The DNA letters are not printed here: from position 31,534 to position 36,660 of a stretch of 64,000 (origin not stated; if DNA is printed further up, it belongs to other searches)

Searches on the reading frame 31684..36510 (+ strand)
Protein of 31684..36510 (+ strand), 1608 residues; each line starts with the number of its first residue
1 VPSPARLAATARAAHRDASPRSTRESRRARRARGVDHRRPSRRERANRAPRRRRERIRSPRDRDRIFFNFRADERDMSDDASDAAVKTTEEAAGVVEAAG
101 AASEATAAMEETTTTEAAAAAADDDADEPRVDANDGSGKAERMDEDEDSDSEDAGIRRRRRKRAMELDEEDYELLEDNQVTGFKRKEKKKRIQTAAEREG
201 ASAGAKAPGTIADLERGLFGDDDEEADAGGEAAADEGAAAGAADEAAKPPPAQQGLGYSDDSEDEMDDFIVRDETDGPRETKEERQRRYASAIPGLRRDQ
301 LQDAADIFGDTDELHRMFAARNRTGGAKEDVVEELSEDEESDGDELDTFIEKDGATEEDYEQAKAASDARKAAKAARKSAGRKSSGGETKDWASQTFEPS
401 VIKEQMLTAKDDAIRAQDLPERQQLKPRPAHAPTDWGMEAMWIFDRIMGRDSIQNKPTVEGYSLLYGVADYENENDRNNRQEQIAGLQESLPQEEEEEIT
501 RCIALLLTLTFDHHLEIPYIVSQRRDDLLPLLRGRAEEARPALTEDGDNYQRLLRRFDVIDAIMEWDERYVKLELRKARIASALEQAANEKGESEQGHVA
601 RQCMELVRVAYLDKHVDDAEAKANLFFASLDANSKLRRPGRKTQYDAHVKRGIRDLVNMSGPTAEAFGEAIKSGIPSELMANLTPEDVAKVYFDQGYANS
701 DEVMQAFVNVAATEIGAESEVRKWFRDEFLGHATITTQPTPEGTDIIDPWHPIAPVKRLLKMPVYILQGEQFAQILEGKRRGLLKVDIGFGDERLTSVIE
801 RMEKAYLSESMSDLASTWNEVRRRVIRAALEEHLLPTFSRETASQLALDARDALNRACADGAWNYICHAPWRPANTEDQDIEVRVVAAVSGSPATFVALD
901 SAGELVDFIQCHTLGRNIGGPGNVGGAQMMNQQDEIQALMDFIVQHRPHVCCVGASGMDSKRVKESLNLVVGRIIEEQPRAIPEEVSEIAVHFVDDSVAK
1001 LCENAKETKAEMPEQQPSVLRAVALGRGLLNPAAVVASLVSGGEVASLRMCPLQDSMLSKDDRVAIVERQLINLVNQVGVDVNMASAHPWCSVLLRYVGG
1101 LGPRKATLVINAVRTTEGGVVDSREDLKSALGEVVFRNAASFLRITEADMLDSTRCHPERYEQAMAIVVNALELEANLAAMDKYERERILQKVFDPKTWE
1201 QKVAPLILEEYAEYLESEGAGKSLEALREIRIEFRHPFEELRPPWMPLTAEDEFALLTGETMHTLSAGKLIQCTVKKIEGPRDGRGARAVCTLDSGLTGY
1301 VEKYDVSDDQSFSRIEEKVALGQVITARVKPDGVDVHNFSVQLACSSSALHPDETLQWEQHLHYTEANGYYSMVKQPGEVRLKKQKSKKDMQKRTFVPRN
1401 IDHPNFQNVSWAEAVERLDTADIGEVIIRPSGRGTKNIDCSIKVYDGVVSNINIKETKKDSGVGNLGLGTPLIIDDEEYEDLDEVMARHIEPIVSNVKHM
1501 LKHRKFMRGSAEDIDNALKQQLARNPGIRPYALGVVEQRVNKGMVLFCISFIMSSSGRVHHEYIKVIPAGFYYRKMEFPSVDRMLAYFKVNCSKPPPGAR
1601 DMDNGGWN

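Call 5: search_protein_families(library=pfam, proteins=[window:31684-36510:+], max_evalue=0.01)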
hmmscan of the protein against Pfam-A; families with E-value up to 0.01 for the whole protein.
window:31684-36510:+ (1608 aa): 7 families
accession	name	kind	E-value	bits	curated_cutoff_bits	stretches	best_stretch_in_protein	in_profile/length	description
PF14633.12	SH2_2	-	2.7e-61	207.1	27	1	1383-1590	12-210/211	SH2 domain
PF14635.12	HHH_7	-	1.6e-19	70.7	27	1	1044-1145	2-103/104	Helix-hairpin-helix motif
PF14639.11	YqgF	-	2.4e-10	40.8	35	1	892-1033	16-143/150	Holliday-junction resolvase-like of SPT6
PF21710.3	Spt6_S1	-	8.2e-08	32.9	27.5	1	1254-1347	3-88/91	Spt6, S1/OB domain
PF14641.11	HTH_44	-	2.8e-06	28.2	35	1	438-586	11-111/117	Helix-turn-helix DNA-binding domain of SPT6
PF12836.13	HHH_3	-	1.7e-05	25.2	27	1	1075-1144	1-65/65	Helix-hairpin-helix motif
PF14632.11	SPT6_acidic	-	0.0017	19.1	24.4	1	131-196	14-85/87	Acidic N-terminal SPT6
